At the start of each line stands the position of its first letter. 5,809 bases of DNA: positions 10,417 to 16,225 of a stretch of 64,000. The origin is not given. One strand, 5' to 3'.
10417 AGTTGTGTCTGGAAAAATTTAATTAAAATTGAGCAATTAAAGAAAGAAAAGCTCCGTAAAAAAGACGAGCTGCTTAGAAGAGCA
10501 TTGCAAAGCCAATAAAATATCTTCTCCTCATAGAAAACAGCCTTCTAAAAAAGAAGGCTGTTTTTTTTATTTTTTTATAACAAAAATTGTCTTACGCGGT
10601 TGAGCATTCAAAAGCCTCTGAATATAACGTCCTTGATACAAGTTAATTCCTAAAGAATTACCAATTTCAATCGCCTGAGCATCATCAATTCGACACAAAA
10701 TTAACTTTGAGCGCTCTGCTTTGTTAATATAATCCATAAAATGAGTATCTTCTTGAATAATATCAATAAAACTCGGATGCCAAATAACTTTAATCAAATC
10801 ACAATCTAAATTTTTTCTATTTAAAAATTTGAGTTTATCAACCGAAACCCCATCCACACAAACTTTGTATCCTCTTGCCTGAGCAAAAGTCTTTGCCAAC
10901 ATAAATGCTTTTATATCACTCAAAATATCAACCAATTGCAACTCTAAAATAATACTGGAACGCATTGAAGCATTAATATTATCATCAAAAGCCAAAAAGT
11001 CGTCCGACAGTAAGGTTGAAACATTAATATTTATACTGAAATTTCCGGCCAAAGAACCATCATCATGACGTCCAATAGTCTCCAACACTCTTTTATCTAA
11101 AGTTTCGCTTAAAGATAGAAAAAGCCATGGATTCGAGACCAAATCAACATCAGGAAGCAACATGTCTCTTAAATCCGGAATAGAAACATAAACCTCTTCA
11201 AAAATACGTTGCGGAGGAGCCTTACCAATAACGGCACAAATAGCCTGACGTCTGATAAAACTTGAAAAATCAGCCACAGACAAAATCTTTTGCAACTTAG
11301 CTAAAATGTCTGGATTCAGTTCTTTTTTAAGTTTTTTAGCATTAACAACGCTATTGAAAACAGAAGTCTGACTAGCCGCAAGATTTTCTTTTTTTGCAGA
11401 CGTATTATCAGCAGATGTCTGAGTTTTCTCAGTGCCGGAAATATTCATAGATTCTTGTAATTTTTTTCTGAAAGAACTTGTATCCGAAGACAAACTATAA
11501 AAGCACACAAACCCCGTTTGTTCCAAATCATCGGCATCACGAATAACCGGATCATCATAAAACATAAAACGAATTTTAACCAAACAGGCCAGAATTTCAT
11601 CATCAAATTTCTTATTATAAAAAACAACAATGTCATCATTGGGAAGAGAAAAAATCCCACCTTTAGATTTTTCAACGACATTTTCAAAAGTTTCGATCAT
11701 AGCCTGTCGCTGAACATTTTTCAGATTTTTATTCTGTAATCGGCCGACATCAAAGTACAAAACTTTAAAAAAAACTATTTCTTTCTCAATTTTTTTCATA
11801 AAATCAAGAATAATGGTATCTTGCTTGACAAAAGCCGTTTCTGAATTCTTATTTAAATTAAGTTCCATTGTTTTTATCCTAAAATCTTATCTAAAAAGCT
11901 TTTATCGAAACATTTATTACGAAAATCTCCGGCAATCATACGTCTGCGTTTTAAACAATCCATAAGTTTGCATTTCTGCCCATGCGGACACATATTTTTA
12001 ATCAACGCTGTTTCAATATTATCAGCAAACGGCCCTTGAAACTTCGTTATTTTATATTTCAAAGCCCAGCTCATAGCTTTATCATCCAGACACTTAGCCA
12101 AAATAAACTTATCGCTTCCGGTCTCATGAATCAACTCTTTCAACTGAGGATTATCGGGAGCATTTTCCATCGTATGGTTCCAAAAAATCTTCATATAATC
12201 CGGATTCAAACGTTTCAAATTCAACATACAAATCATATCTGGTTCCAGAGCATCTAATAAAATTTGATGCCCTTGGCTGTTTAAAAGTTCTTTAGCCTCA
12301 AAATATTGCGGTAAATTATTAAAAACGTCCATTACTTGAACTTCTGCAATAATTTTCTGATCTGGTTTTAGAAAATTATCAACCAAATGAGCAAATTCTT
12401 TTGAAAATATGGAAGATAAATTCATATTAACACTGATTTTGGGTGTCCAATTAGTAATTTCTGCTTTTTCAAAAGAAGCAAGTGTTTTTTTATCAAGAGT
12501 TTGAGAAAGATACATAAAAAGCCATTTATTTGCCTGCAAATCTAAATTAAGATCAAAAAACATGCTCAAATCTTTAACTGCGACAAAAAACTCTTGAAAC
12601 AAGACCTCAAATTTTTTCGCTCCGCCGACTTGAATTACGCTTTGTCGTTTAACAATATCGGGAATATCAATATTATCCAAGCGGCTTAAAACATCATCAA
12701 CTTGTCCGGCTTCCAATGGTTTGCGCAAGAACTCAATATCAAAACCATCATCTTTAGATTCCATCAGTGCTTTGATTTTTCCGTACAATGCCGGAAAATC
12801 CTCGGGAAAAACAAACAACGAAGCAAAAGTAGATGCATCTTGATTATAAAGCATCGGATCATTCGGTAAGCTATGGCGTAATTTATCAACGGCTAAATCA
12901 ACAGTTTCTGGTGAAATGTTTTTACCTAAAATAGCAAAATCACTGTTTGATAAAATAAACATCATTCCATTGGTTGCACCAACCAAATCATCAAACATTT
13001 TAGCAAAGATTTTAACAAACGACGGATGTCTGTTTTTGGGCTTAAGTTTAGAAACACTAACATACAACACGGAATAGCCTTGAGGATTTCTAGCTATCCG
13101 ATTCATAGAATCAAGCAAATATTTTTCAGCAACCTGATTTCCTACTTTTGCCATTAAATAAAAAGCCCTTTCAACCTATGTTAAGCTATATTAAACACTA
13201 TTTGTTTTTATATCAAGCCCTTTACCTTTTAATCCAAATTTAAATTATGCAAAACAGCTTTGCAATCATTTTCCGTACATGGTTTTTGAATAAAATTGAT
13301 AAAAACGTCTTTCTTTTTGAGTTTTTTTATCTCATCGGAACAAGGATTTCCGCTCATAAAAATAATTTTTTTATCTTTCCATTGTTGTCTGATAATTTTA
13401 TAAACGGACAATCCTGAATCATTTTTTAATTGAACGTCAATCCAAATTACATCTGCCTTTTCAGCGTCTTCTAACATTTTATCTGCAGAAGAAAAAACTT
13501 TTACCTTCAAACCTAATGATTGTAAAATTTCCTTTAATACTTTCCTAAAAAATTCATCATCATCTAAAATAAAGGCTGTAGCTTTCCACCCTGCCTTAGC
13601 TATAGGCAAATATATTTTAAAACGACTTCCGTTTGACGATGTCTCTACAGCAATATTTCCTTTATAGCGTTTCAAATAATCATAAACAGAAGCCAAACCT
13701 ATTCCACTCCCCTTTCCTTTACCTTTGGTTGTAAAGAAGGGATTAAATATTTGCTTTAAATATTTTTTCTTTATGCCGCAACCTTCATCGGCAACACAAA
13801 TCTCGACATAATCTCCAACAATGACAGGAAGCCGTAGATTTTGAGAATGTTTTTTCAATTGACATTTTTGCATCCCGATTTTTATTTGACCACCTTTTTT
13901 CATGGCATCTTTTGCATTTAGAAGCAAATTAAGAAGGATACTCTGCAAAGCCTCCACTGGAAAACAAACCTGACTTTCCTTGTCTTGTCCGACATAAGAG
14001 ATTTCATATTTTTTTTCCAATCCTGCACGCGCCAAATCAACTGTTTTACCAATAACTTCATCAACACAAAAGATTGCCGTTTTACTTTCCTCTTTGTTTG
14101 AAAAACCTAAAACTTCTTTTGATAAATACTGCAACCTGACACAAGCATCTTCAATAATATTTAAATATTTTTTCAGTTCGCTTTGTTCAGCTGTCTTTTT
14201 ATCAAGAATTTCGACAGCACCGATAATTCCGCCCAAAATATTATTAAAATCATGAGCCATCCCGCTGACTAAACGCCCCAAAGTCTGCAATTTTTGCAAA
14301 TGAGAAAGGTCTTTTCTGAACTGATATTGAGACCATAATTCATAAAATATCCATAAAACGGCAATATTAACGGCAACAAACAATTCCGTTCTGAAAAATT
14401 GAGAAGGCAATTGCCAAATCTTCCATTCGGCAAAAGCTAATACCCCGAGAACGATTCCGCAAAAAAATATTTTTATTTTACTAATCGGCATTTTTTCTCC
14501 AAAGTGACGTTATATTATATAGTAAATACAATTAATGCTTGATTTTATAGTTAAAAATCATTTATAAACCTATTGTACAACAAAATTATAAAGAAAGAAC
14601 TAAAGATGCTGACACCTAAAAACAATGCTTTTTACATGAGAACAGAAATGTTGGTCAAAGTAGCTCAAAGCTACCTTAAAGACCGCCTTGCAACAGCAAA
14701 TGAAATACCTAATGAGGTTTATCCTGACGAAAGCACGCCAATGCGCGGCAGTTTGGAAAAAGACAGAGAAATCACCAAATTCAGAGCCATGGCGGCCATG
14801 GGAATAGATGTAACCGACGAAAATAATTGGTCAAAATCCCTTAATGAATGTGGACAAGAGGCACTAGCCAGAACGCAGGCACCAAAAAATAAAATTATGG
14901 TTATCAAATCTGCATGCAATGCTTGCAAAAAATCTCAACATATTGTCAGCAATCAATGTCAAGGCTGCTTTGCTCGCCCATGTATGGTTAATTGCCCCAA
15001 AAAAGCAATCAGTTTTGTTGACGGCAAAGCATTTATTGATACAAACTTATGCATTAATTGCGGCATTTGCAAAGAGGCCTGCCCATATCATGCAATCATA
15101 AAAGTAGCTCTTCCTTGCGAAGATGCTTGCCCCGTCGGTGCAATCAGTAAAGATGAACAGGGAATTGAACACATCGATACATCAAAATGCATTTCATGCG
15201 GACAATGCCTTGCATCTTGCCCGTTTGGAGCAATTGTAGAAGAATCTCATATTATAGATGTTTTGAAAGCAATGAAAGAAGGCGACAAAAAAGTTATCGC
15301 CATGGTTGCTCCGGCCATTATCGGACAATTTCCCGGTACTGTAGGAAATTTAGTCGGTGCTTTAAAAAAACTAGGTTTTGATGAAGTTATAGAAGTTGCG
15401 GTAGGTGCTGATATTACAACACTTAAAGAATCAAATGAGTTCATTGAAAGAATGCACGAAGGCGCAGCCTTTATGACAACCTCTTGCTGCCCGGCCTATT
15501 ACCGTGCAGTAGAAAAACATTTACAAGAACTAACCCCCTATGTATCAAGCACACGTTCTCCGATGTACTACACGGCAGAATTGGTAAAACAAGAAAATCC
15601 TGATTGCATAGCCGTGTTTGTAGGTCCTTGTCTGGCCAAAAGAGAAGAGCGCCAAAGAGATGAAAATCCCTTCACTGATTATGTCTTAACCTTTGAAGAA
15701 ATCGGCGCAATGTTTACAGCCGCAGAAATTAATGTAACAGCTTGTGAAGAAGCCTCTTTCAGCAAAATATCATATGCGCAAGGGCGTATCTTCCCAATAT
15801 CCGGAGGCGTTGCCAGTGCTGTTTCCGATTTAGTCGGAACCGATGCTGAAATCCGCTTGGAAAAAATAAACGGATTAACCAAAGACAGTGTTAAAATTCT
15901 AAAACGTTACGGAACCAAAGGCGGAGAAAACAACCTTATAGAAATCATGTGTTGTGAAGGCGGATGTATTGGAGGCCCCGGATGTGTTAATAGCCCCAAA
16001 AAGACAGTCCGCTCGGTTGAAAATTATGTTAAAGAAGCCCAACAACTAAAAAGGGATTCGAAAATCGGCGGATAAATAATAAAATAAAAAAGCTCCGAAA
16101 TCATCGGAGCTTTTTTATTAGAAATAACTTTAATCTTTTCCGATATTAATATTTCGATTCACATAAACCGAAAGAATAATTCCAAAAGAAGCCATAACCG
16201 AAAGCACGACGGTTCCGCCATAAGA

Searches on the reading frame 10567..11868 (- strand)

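Call 18: search_protein_families(library=pfam, proteins=[window:10567-11868:-], max_evalue=0.0001)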
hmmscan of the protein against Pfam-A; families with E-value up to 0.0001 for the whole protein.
window:10567-11868:- (433 aa): 1 family
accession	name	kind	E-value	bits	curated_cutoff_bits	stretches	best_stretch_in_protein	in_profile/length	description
PF00563.25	EAL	-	3.3e-07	30.4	31.3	1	253-418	59-235/236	EAL domain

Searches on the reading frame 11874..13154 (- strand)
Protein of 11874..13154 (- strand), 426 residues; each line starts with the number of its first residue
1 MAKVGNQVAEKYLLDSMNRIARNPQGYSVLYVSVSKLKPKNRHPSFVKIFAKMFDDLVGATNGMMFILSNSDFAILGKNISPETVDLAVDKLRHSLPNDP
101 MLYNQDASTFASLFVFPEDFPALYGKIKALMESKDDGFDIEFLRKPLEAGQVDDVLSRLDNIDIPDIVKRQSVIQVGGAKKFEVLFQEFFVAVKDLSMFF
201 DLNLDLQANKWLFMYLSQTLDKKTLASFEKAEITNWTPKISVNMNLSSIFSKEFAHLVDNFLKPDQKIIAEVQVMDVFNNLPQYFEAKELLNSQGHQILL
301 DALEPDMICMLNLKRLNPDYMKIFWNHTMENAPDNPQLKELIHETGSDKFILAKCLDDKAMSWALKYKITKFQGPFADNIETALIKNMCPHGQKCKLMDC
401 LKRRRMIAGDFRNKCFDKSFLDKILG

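Call 18: search_protein_families(library=pfam, proteins=[window:11874-13154:-], max_evalue=0.0001)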
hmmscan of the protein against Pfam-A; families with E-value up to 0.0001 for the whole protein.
window:11874-13154:- (426 aa): 1 family
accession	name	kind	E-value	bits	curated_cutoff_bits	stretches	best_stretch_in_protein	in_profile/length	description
PF00563.25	EAL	-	5.1e-06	26.5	31.3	1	218-324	61-175/236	EAL domain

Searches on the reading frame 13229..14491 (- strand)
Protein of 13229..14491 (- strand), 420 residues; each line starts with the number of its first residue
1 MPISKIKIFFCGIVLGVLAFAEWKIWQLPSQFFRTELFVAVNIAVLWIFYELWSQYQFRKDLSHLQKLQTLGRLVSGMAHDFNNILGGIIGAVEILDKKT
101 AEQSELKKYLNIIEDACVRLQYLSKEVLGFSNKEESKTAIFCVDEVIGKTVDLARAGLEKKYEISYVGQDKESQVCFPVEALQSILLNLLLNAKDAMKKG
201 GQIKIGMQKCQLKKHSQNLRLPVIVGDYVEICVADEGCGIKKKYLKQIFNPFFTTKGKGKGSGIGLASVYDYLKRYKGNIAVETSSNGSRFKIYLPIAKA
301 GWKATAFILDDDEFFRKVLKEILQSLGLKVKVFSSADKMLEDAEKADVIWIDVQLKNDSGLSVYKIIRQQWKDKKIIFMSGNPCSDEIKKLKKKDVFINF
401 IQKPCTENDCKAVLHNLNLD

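Call 19: search_protein_families(library=pfam, proteins=[window:13229-14491:-], max_evalue=0.0001)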
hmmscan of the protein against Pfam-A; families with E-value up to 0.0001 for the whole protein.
window:13229-14491:- (420 aa): 4 families
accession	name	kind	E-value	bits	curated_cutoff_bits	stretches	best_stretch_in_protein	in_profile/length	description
PF02518.31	HATPase_c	-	2.1e-18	67.2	26.4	1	180-298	4-110/111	Histidine kinase-, DNA gyrase B-, and HSP90-like ATPase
PF00072.30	Response_reg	-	2.6e-15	57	30.2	1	307-412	2-108/111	Response regulator receiver domain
PF00512.31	HisKA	-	1.4e-10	41.5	26.9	1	71-135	2-65/66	His Kinase A (phospho-acceptor) domain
PF14501.12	HATPase_c_5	-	4.2e-05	23.8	22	0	182-295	6-101/102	GHKL domain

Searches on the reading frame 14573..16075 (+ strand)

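Call 19: search_protein_families(library=pfam, proteins=[window:14573-16075:+], max_evalue=0.0001)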
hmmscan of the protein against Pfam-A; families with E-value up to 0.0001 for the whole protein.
window:14573-16075:+ (500 aa): 11 families
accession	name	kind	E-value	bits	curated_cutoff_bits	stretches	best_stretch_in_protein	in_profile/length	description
PF02906.19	Fe_hyd_lg_C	-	1.3e-64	218.6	22.1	1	239-469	1-245/245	Iron only hydrogenase large subunit, C-terminal domain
PF12837.12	Fer4_6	-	1.1e-15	57.1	25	2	200-221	3-24/24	4Fe-4S binding domain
PF00037.32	Fer4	-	3.5e-15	55.5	21.1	2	201-221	3-23/24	4Fe-4S binding domain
PF25160.1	LdpA_Fe-S-bd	-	3.9e-13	49.4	27.6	1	181-226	8-48/49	LdpA Fe-S cluster-binding domain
PF12838.12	Fer4_7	-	9.6e-13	48.8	27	2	182-220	8-52/52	4Fe-4S dicluster domain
PF13187.11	Fer4_9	-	3.3e-09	37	27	2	182-221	8-52/52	4Fe-4S dicluster domain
PF12797.12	Fer4_2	-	4e-09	36.3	24.5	2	152-172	2-22/22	4Fe-4S binding domain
PF13484.11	Fer4_16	-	1.2e-08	36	30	0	205-229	1-25/66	4Fe-4S double cluster binding domain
PF13247.11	Fer4_11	-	8.5e-08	32.8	26.2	0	123-175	4-59/100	4Fe-4S dicluster domain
PF13237.11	Fer4_10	-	3.3e-07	30.6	25.5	1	154-217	3-53/53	4Fe-4S dicluster domain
PF14697.11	Fer4_21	-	1.7e-05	25.3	35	0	182-221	14-57/59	4Fe-4S dicluster domain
